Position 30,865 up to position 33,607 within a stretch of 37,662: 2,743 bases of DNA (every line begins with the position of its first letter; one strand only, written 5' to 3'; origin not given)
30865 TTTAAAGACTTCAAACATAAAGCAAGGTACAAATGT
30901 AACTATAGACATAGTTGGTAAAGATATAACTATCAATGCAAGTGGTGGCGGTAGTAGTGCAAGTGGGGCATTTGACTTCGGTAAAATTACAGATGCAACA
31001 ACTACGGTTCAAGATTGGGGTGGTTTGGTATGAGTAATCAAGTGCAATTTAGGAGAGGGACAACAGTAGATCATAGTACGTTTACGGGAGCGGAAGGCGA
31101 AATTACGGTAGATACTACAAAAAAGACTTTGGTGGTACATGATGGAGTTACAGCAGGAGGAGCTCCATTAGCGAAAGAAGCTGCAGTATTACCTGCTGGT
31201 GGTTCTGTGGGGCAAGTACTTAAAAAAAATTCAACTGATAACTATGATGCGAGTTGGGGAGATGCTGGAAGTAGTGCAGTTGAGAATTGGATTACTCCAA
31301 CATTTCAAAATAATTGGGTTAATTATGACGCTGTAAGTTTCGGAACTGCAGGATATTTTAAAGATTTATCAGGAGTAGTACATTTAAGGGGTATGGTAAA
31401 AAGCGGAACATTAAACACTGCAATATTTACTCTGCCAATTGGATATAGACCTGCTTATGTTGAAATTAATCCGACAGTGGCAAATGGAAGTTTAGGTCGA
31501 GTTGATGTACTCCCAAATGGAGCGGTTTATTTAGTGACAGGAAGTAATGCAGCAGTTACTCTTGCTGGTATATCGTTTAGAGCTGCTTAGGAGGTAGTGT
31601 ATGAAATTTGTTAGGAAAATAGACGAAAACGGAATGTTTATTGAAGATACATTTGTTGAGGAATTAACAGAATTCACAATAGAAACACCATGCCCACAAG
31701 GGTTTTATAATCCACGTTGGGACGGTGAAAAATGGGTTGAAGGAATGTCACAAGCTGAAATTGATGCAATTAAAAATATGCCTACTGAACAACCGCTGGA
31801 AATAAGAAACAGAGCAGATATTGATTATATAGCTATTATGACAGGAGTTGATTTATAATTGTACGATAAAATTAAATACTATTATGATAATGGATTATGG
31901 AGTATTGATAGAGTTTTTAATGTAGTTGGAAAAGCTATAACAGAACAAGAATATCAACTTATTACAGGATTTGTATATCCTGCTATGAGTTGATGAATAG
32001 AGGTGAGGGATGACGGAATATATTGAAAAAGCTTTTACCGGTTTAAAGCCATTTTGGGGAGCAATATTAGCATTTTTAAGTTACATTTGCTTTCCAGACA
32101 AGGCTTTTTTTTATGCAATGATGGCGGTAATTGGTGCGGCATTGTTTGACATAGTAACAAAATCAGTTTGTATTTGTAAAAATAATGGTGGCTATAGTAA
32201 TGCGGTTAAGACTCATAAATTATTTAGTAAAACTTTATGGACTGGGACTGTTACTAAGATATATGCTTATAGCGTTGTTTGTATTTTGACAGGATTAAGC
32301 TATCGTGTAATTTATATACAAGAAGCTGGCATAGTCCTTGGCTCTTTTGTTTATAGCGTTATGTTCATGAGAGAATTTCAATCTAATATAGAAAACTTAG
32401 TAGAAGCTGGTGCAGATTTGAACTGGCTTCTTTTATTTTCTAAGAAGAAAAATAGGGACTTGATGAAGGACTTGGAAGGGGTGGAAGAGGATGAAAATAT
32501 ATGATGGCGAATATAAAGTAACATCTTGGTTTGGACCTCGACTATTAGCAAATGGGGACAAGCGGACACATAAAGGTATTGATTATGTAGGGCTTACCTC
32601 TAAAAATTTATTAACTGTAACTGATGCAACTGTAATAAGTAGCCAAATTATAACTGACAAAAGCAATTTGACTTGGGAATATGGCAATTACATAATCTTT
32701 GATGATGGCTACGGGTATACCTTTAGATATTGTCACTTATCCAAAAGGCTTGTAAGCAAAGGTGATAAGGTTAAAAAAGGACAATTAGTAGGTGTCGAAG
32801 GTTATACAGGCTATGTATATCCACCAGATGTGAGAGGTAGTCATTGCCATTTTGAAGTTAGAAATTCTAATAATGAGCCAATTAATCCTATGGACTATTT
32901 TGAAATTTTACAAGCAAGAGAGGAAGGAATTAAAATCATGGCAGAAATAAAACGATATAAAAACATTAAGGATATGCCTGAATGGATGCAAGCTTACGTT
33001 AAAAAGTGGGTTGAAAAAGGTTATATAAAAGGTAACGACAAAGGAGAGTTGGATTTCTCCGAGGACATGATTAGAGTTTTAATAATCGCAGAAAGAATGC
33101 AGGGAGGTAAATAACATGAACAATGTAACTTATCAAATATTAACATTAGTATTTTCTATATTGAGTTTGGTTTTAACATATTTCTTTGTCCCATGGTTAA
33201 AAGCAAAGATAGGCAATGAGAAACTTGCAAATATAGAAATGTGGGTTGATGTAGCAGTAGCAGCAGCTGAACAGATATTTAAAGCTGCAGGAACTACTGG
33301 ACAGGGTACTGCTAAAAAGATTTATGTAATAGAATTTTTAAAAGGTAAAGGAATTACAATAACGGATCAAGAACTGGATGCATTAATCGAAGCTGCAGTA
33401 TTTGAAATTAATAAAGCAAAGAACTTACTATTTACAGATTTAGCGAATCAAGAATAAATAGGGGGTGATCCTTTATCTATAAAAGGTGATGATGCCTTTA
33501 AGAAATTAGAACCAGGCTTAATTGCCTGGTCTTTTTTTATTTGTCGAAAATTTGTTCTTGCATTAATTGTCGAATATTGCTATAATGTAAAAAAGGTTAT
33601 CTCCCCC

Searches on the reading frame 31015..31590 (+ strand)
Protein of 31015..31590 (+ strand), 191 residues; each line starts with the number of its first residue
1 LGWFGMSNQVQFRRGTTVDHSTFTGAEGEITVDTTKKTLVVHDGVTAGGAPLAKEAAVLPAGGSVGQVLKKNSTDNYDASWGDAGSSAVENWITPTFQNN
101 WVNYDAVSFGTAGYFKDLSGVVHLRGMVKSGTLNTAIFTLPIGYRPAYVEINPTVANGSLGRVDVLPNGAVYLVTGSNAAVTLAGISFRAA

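Call 41: search_protein_families(library=phrogs, proteins=[window:31015-31590:+], max_evalue=0.001)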
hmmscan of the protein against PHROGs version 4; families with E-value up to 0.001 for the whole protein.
window:31015-31590:+ (191 aa): 8 families
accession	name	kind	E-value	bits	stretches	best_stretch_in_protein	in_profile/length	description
phrog_9648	-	tail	1.5e-14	55.4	1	6-54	1-49/152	tail protein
phrog_13022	-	unknown function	1e-13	51.2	1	89-188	828-929/933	-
phrog_5207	-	unknown function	1.8e-10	40.9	1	36-186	537-682/689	-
phrog_3285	-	tail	2.3e-09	37.6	1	77-179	377-468/491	minor tail protein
phrog_5339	-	head and packaging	3.9e-08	33.1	1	73-157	187-270/633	virion structural protein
phrog_11445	-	tail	1.2e-06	26.8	1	90-188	1593-1694/2001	minor tail protein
phrog_22680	-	unknown function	9.4e-05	23.6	1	56-91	22-57/78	-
phrog_3639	-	tail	0.00043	20.5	1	121-174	395-453/474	minor tail protein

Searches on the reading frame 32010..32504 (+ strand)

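Call 40: search_protein_families(library=pfam, proteins=[window:32010-32504:+], max_evalue=0.001)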
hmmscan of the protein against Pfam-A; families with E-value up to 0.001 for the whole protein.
window:32010-32504:+ (164 aa): 1 family
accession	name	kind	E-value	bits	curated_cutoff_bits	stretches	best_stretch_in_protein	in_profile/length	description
PF05105.17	Phage_holin_4_1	-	4.4e-06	27.2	22.2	1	35-137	12-103/116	Bacteriophage holin family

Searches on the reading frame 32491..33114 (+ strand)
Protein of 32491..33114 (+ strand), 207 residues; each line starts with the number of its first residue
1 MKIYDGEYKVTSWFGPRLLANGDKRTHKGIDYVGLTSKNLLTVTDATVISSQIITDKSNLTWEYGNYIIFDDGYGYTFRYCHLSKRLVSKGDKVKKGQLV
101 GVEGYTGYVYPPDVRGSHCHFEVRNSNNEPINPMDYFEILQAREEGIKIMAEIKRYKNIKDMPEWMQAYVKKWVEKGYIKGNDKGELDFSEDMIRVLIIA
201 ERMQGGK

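Call 40: search_protein_families(library=pfam, proteins=[window:32491-33114:+], max_evalue=0.001)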
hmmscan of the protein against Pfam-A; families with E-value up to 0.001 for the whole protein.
window:32491-33114:+ (207 aa): 1 family
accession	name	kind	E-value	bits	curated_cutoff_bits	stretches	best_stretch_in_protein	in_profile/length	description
PF01551.29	Peptidase_M23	-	1.3e-18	67.4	28.7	1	26-133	2-96/96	Peptidase family M23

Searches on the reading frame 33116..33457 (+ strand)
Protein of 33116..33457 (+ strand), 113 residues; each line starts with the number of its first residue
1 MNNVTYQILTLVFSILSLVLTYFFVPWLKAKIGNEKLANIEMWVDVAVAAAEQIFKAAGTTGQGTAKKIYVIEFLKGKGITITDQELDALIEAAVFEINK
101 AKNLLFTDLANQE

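Call 40: search_protein_families(library=pfam, proteins=[window:33116-33457:+], max_evalue=0.001)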
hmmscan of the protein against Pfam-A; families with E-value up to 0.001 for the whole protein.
window:33116-33457:+ (113 aa): 1 family
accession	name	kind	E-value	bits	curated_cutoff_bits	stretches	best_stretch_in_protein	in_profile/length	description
PF09682.15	Phage_holin_6_1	-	2.6e-17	63.5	24.9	1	1-100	1-101/101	Bacteriophage holin of superfamily 6 (Holin_LLH)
